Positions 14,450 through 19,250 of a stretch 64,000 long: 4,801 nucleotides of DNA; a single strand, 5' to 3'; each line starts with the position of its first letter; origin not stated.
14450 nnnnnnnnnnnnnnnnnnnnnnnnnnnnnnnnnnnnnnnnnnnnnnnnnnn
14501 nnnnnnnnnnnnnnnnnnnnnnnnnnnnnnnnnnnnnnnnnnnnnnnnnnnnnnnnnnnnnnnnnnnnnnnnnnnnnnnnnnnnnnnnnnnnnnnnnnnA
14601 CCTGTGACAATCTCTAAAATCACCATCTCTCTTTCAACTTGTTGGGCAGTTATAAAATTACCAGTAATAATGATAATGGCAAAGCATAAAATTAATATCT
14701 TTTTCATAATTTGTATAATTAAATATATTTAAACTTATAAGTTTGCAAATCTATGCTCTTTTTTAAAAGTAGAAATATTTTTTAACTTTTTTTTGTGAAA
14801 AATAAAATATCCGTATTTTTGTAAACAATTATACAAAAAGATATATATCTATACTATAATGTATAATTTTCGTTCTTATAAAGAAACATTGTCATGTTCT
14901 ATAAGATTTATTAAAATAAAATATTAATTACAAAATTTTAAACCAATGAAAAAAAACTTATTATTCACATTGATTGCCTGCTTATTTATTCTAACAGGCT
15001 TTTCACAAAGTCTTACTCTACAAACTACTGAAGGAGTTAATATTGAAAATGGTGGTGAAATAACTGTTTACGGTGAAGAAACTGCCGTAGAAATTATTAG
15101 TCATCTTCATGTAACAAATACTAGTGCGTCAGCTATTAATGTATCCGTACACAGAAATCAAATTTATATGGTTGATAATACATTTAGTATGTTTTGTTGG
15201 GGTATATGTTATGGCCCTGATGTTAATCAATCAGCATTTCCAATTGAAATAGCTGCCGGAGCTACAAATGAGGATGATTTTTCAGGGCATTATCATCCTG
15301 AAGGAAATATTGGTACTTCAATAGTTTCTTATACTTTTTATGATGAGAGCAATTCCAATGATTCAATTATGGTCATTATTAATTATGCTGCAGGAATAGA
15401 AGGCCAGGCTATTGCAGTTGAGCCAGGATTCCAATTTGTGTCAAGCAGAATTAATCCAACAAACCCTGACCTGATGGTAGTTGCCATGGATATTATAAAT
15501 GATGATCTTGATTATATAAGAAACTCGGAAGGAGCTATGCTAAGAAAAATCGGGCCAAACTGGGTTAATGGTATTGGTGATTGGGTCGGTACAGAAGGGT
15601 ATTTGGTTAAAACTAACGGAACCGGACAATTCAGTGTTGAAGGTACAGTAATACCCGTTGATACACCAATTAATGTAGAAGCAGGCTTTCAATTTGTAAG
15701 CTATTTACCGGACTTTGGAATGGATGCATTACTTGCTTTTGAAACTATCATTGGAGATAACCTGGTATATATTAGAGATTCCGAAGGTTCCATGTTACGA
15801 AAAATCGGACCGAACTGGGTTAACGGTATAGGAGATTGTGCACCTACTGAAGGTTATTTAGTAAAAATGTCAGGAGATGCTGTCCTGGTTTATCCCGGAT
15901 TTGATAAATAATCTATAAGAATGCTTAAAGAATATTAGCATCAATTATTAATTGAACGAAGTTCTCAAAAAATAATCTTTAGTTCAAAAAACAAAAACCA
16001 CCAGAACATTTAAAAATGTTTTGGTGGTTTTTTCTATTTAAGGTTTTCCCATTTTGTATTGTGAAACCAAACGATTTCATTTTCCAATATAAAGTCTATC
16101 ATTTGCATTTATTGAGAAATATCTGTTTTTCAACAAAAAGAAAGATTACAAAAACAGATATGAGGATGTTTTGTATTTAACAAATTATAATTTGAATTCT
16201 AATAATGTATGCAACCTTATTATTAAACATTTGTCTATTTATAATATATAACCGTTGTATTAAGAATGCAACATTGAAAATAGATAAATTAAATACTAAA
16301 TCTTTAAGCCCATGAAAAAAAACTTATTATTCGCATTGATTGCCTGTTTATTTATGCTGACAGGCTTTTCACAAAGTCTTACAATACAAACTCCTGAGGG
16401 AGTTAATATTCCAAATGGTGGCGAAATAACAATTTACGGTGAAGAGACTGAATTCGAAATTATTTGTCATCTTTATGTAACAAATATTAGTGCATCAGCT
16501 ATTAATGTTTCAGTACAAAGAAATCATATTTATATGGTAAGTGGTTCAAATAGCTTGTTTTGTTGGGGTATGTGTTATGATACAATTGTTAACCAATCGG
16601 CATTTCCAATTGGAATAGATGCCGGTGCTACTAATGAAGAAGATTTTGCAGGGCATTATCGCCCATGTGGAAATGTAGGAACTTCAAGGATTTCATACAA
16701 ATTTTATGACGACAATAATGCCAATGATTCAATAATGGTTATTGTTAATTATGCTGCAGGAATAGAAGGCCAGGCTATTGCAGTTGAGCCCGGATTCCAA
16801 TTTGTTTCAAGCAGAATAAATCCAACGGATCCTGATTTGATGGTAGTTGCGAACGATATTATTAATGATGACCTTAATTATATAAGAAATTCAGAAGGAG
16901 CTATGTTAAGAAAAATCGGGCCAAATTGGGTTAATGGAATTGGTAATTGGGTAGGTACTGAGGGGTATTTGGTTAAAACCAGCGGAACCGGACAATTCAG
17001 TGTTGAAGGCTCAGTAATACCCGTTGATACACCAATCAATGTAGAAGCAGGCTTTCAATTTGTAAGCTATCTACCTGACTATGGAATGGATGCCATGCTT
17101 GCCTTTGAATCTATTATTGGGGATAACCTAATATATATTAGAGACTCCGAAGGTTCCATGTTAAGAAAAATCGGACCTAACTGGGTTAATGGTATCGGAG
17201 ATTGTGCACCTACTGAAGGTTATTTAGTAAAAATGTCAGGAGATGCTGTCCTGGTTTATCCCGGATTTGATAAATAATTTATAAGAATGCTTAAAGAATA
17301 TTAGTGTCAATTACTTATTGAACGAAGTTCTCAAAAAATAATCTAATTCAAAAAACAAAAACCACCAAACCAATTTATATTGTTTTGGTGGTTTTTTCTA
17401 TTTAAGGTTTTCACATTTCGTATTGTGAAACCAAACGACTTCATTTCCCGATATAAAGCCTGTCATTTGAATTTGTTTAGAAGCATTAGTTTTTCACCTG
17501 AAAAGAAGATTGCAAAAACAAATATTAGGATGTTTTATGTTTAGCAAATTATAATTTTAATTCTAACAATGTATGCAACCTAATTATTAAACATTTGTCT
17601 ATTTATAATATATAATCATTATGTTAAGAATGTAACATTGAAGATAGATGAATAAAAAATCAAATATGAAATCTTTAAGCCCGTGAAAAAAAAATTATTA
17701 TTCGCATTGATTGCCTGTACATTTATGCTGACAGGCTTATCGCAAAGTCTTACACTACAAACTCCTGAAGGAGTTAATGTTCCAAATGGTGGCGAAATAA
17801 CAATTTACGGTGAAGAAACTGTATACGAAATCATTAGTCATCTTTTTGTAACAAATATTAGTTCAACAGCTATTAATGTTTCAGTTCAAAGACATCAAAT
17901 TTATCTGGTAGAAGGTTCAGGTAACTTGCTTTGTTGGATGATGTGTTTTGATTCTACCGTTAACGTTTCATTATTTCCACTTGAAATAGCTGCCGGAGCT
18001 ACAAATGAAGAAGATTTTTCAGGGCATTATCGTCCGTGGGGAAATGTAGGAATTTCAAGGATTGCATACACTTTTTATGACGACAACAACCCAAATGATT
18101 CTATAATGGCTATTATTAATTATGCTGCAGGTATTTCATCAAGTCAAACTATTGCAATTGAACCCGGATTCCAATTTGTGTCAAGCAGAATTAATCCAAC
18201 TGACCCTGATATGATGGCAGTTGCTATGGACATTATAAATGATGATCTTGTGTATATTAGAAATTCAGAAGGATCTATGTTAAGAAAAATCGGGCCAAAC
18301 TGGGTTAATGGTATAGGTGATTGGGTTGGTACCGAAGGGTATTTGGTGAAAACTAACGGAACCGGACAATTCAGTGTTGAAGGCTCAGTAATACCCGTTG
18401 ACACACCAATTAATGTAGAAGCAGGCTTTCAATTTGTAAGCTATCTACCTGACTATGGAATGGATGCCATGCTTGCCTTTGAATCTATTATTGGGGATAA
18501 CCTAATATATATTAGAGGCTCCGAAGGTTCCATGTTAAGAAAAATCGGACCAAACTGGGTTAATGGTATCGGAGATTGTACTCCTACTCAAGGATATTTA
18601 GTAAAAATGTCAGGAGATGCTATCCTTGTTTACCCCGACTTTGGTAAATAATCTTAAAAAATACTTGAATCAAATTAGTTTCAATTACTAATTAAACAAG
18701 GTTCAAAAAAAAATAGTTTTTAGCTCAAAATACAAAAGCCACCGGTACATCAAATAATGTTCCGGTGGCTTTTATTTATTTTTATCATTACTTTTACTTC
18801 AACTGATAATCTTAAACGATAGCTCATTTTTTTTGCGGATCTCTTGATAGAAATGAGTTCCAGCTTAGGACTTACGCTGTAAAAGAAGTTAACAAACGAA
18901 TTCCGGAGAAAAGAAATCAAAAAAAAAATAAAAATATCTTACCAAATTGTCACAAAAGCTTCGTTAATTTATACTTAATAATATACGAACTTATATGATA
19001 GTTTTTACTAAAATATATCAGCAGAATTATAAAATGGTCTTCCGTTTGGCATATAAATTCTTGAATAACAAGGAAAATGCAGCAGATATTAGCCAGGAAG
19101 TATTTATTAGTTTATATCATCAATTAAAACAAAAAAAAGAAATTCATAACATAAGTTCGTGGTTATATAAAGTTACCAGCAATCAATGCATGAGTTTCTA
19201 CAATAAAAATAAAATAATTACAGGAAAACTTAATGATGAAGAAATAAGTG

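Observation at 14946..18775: Tandem triplication of a secreted-protein cassette with mosaic divergence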

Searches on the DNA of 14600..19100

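Call 64: search_rna_families(source=window, start=14600, end=19100, threshold=evalue, max_evalue=1)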
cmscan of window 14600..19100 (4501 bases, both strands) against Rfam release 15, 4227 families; matches with E-value up to 1: 2.
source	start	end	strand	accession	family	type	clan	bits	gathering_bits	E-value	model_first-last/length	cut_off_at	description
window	18730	18809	-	RF00514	His_leader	Cis-reg; leader;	-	25.6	49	0.4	1-126/126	no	Histidine operon leader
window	17335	17416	-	RF01896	mir-142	Gene; miRNA;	-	23.6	57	0.19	1-85/85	no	mir-142 microRNA precursor family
